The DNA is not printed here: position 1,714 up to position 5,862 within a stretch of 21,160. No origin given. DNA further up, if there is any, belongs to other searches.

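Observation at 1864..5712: Giant GLUG-repeat / Ig-domain surface lipoprotein embedded in a sugar ABC-transporter operon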

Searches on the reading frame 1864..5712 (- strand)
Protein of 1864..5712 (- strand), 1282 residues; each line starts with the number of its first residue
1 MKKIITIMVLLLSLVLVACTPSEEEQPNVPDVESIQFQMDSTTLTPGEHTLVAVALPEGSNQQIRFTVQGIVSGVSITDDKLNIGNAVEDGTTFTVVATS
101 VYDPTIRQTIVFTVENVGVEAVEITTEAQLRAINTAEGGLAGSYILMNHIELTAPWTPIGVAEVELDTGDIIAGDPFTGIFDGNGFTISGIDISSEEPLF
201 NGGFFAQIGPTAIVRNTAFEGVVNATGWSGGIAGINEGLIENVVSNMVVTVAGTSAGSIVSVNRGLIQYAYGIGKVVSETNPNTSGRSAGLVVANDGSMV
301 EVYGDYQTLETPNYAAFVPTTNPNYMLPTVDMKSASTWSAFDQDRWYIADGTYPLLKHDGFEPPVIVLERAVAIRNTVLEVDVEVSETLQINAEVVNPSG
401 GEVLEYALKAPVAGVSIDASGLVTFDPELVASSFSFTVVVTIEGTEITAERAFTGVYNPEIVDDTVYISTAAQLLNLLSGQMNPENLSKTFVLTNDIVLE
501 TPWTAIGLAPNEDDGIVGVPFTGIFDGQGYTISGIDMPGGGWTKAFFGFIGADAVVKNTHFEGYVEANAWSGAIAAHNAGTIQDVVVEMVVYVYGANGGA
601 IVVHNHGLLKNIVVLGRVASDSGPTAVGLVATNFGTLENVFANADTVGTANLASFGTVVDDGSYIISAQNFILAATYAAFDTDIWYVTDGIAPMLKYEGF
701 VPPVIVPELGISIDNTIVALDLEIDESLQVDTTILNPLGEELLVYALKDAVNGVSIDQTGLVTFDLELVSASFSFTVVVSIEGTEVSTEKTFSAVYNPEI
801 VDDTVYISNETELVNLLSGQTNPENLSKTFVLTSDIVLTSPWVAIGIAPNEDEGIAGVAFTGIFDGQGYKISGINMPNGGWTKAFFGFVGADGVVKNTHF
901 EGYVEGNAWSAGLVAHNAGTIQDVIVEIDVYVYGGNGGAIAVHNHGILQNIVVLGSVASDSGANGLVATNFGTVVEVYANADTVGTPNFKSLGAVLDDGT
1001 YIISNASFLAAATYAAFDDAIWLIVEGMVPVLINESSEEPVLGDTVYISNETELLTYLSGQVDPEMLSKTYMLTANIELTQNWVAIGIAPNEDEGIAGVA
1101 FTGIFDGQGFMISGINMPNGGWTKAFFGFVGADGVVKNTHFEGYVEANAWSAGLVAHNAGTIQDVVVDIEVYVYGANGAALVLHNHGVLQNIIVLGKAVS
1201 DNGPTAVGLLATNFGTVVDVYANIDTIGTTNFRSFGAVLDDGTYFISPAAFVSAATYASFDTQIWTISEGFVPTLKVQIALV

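Call 5: search_protein_families(library=pfam, proteins=[window:1864-5712:-], max_evalue=1)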
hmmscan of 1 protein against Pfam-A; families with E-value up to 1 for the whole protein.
window:1864-5712:- (1282 aa): 3 families
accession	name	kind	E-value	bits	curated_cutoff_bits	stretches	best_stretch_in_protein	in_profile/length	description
PF11846.14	Wzy_C_2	-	0.16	12.3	28.5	0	766-845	69-148/191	Virulence factor membrane-bound polymerase, C-terminal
PF03167.25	UDG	-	0.18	12.3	24.3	0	839-862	7-30/141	Uracil DNA glycosylase superfamily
PF21954.1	TUNAR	-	0.31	11.4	27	0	919-933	31-45/48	TUNAR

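Call 6: search_protein_families(library=ncbifam, proteins=[window:1864-5712:-], max_evalue=1)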
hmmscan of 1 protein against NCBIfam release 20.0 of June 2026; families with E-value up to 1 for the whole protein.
window:1864-5712:- (1282 aa): 4 families
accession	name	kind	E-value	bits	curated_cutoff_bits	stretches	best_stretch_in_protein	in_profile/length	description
TIGR03407.1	urea_ABC_UrtA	exception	3.6e-06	26.1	492.75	2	840-964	221-346/361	urea ABC transporter substrate-binding protein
NF033553.1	MerP_Gpos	exception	0.088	12.7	110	0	2-124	3-79/112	mercury resistance system substrate-binding protein MerP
NF008152.0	PRK10904.1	equivalog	0.28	10.5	441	0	549-578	35-64/271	adenine-specific DNA-methyltransferase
NF009419.0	PRK12784.1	equivalog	0.31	11.1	135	0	1157-1194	11-48/84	hypothetical protein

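Call 11: search_solved_structures(query=window:1864-5712:-, max_evalue=10)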
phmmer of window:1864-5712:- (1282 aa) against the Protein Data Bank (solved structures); distinct sequences matched with E-value up to 10: 24.
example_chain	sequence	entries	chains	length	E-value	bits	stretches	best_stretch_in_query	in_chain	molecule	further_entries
2w2o_A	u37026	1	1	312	0.13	13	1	1187-1247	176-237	PROPROTEIN CONVERTASE SUBTILISIN/KEXIN TYPE 9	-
3m0c_B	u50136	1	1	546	0.33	11.7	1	1188-1246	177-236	Proprotein convertase subtilisin/kexin type 9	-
2w2q_A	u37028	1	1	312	0.43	11.3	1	1187-1246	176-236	PROPROTEIN CONVERTASE SUBTILISIN/KEXIN TYPE 9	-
2w2p_A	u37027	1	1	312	0.57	11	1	1188-1245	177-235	PROPROTEIN CONVERTASE SUBTILISIN/KEXIN TYPE 9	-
4ov6_B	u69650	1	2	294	0.6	10.9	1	1187-1245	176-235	Proprotein convertase subtilisin/kexin type 9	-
2xtj_A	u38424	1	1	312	0.65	10.8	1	1187-1245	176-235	PROPROTEIN CONVERTASE SUBTILISIN/KEXIN TYPE 9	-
10sb_B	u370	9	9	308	0.65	10.8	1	1187-1245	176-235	Proprotein convertase subtilisin/kexin type 9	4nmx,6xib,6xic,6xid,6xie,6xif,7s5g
2w2m_A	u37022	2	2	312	0.65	10.8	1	1187-1245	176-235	PROPROTEIN CONVERTASE SUBTILISIN/KEXIN TYPE 9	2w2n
5vla_A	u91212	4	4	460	1.2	9.9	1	1188-1245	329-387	Proprotein convertase subtilisin/kexin type 9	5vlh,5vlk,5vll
8vdv_B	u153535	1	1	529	1.5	9.6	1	1188-1244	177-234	Proprotein convertase subtilisin/kexin type 9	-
8fpq_B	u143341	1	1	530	1.5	9.6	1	1188-1244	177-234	Proprotein convertase subtilisin/kexin type 9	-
3p5b_A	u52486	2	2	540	1.5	9.5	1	1188-1244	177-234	Proprotein convertase subtilisin/kexin type 9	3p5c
2pmw_B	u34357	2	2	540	1.5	9.5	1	1188-1244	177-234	Proprotein convertase subtilisin/kexin type 9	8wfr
3h42_B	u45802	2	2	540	1.6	9.5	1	1188-1244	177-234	Proprotein convertase subtilisin/kexin type 9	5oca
3bps_A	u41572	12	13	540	1.6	9.5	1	1188-1244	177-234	Proprotein convertase subtilisin/kexin type 9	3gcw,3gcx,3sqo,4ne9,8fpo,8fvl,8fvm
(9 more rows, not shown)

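Call 12: find_homologous_proteins(query=window:1864-5712:-, max_evalue=0.001)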
Query window:1864-5712:- (1282 aa): 84 proteins with E <= 0.001 among 8000 candidates.
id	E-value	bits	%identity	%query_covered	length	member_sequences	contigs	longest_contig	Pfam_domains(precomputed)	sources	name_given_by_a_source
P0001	0.0e+0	2798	100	100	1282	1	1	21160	-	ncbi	-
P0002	0.0e+0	1974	72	100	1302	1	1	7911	-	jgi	-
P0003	0.0e+0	1550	68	81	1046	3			PF21868.4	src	-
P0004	0.0e+0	1523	77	55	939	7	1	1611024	-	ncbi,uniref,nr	ncbi:hypothetical protein [Acholeplasma laidlawii]|uniref:hypothetical protein n=1 Tax=Acholeplasma 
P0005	0.0e+0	1281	60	60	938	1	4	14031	-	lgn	-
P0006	6.4e-256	870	50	54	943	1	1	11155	-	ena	-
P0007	2.2e-253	862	47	78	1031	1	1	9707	-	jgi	jgi:hypothetical protein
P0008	4.5e-185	636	40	80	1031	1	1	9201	-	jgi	jgi:CTP:phosphocholine cytidylyltransferase-like protein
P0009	9.2e-182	625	43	56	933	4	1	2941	-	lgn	-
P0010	6.2e-178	612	42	58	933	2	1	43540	-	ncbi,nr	ncbi:MAG: hypothetical protein Q7I99_03095 [Acholeplasmataceae bacterium]|nr:hypothetical protein [A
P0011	1.4e-174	601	43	55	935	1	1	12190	-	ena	-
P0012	2.2e-105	372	29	79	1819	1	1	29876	PF05342.20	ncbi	-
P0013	1.8e-98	349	32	76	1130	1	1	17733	-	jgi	jgi:hypothetical protein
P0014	3.6e-96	341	29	82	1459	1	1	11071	-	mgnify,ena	mgnify:CR=1 FL=1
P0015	2.5e-91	325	29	82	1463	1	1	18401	-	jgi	jgi:hypothetical protein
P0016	5.7e-91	324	29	78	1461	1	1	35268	-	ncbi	-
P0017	1.1e-84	303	34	54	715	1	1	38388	-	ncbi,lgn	-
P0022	1.6e-49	187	27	30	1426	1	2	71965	PF02368.25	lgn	-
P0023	4.4e-49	185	28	26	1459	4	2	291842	PF02368.25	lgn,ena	-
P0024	5.7e-47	178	28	25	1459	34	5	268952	PF02368.25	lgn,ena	-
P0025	2.2e-24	103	36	12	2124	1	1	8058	PF07581.18,PF00395.26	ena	-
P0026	9.0e-21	92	34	14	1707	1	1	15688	PF00404.25,PF21461.4,PF07581.18,PF02368.25,PF26918.1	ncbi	ncbi:MAG: Ig domain-containing protein [Clostridia bacterium]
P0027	1.4e-20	91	26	45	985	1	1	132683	PF07581.18,PF13860.13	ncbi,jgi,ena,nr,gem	ncbi:MAG: hypothetical protein FWE23_03600 [Chitinivibrionia bacterium]|nr:hypothetical protein [Chi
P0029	9.2e-19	85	24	64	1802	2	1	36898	PF07581.18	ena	-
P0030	1.4e-18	84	24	63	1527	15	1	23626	PF07581.18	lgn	-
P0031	7.3e-17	79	28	26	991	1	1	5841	PF07581.18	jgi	jgi:hypothetical protein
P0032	3.1e-16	77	25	25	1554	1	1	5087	PF07581.18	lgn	-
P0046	4.2e-12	63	24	40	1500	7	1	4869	PF07581.18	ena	-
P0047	1.5e-11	61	27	26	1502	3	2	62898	PF07581.18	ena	-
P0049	7.5e-11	59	30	9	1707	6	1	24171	PF07581.18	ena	-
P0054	4.4e-9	53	28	12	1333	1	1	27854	PF07581.18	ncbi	-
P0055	7.7e-9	52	23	58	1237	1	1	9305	PF05342.20,PF07581.18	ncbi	-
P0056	1.7e-8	51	25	17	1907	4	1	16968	PF25833.1,PF07581.18,PF00041.28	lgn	-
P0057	3.5e-8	50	31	15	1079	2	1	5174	PF07581.18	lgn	-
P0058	5.3e-8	49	30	22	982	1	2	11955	PF09479.17,PF18998.7,PF07581.18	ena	-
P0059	1.2e-7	48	30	27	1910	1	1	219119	PF07581.18,PF00395.26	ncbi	-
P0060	2.6e-7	47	24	55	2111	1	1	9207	PF07581.18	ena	-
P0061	4.9e-7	46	25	40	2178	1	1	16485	PF07581.18,PF14478.13,PF00395.26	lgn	-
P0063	5.3e-7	46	27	16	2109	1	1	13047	PF13287.13,PF13385.14,PF13290.14,PF07581.18,PF03174.20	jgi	jgi:hypothetical protein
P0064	6.1e-7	46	27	38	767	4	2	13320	PF07581.18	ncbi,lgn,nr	ncbi:MAG TPA: hypothetical protein GX518_02170 [Firmicutes bacterium]|nr:hypothetical protein [Bacil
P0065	7.3e-7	45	28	17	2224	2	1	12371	PF07581.18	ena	-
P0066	1.4e-6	45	38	9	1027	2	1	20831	PF05342.20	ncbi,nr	ncbi:MAG: hypothetical protein LUD51_00155 [Clostridia bacterium]|nr:hypothetical protein [Clostridi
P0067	2.3e-6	44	28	11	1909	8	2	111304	PF25833.1,PF07581.18,PF21910.3,PF00041.28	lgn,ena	-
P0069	8.9e-6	42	29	16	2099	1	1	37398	PF05342.20,PF05593.20,PF07581.18,PF25023.2,PF07661.20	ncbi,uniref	ncbi:GLUG motif-containing protein [Caproicibacter sp.]|uniref:GLUG motif-containing protein n=1 Tax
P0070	1.1e-5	42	33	12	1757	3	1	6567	PF13306.13,PF07581.18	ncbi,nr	ncbi:MAG: leucine-rich repeat protein, partial [Clostridia bacterium]|nr:leucine-rich repeat protein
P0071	1.6e-5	41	35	13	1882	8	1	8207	PF05342.20,PF07581.18,PF00041.28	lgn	-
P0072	6.6e-5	39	25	16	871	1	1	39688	PF07581.18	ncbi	-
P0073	8.2e-5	39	30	14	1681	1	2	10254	PF16640.12,PF07581.18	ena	-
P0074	9.0e-5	39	28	10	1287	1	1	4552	PF07581.18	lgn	-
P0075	2.7e-4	37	34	10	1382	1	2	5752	PF07581.18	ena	-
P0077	3.6e-4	37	28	15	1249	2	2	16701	PF07581.18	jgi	jgi:hypothetical protein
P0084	7.6e-4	35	41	7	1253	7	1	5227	PF13385.14,PF07581.18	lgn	-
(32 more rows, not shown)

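Call 16: find_encoding_contigs(protein=P0004, flank=10000, max_places=3)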
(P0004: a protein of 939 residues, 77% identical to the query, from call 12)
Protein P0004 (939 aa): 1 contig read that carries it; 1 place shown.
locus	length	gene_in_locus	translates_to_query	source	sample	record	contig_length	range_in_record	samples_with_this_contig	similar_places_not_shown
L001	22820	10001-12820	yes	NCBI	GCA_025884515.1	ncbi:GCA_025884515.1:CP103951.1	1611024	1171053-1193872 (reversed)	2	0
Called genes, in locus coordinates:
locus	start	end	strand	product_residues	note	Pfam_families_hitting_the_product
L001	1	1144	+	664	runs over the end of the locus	PF09479:Flg_new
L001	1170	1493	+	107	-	PF09851:SHOCT (weak)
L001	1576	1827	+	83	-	-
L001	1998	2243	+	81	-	PF04226:Transgly_assoc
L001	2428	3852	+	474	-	PF01145:Band_7, PF15975:Flot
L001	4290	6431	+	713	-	PF00580:UvrD-helicase, PF13245:AAA_19, PF00580:UvrD-helicase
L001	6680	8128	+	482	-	PF13531:SBP_bac_11 (faint), PF01547:SBP_bac_1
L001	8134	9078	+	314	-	PF00528:BPD_transp_1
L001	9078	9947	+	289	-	PF00528:BPD_transp_1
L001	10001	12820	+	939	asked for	-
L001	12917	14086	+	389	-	PF01978:TrmB (faint), PF00480:ROK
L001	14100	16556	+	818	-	PF00722:Glyco_hydro_16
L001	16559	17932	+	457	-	PF02878:PGM_PMM_I, PF02879:PGM_PMM_II, PF02880:PGM_PMM_III, PF00408:PGM_PMM_IV (weak)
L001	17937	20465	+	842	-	PF17167:Glyco_hydro_94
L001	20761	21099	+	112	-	-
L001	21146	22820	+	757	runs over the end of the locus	-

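Call 17: find_encoding_contigs(protein=P0010, flank=10000, max_places=3)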
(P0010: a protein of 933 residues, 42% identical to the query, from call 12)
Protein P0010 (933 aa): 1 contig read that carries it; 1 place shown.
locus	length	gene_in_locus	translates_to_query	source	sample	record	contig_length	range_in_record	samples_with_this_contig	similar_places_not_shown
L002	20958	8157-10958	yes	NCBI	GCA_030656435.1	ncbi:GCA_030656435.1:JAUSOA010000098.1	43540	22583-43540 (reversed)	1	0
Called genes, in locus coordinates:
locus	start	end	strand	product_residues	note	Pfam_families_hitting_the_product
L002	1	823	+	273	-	PF01418:HTH_6, PF01380:SIS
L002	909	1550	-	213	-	PF01694:Rhomboid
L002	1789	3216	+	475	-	PF13185:GAF_2 (faint), PF00990:GGDEF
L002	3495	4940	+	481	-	PF01547:SBP_bac_1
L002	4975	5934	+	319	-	PF00528:BPD_transp_1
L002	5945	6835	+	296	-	PF00528:BPD_transp_1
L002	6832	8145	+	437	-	PF00722:Glyco_hydro_16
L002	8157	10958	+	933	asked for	-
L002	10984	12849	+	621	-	PF02838:Glyco_hydro_20b, PF00728:Glyco_hydro_20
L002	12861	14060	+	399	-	PF00480:ROK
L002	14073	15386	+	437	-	PF00722:Glyco_hydro_16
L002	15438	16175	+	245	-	PF01182:Glucosamine_iso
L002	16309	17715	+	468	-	PF00480:ROK (faint)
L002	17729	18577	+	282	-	PF02585:PIG-L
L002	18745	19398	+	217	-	-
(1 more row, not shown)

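Call 19: find_encoding_contigs(protein=P0012, flank=10000, max_places=2)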
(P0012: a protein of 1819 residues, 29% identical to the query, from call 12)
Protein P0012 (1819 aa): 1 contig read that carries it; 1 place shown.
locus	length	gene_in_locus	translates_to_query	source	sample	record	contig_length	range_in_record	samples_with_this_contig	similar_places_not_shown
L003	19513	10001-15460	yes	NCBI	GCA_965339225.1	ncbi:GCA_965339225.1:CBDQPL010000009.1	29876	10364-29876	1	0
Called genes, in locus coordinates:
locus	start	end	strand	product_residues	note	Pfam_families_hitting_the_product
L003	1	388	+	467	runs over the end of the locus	PF02878:PGM_PMM_I, PF02879:PGM_PMM_II, PF02880:PGM_PMM_III, PF00408:PGM_PMM_IV (weak)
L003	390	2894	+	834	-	PF17167:Glyco_hydro_94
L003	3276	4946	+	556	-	PF00722:Glyco_hydro_16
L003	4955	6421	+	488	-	PF00722:Glyco_hydro_16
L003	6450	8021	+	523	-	PF01547:SBP_bac_1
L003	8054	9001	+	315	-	PF00528:BPD_transp_1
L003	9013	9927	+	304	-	PF00528:BPD_transp_1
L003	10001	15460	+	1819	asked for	PF05342:Peptidase_M26_N (faint)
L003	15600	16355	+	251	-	PF00005:ABC_tran, PF02463:SMC_N (faint), PF13304:AAA_21 (faint)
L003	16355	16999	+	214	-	-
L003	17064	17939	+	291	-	-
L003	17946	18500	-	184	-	PF00583:Acetyltransf_1 (weak)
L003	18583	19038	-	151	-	-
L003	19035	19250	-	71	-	-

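Call 20: find_encoding_contigs(protein=P0017, flank=10000, max_places=2)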
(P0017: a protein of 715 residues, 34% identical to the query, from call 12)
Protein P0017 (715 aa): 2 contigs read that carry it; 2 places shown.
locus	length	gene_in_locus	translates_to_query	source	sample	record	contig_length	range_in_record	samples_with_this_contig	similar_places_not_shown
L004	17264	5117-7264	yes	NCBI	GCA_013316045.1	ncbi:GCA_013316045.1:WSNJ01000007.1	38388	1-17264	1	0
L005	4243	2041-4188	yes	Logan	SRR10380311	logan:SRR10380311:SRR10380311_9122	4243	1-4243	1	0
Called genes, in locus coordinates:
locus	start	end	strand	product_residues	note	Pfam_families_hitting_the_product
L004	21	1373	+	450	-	PF00722:Glyco_hydro_16, PF02018:CBM_4_9 (weak)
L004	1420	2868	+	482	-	PF01547:SBP_bac_1, PF13416:SBP_bac_8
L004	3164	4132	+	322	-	PF00528:BPD_transp_1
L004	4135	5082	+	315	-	PF00528:BPD_transp_1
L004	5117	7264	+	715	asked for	-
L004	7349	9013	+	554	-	PF00722:Glyco_hydro_16, PF02018:CBM_4_9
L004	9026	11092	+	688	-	-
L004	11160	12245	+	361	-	PF00480:ROK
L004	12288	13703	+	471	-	PF02878:PGM_PMM_I, PF02879:PGM_PMM_II, PF02880:PGM_PMM_III, PF00408:PGM_PMM_IV (weak)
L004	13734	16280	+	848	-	PF17167:Glyco_hydro_94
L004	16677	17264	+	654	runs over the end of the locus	PF00133:tRNA-synt_1, PF01406:tRNA-synt_1e, PF09334:tRNA-synt_1g, PF00133:tRNA-synt_1, PF08264:Anticodon_1 (weak), PF19303:Anticodon_3 (weak), PF01588:tRNA_bind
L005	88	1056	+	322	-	PF00528:BPD_transp_1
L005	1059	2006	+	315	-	PF00528:BPD_transp_1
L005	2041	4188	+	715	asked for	-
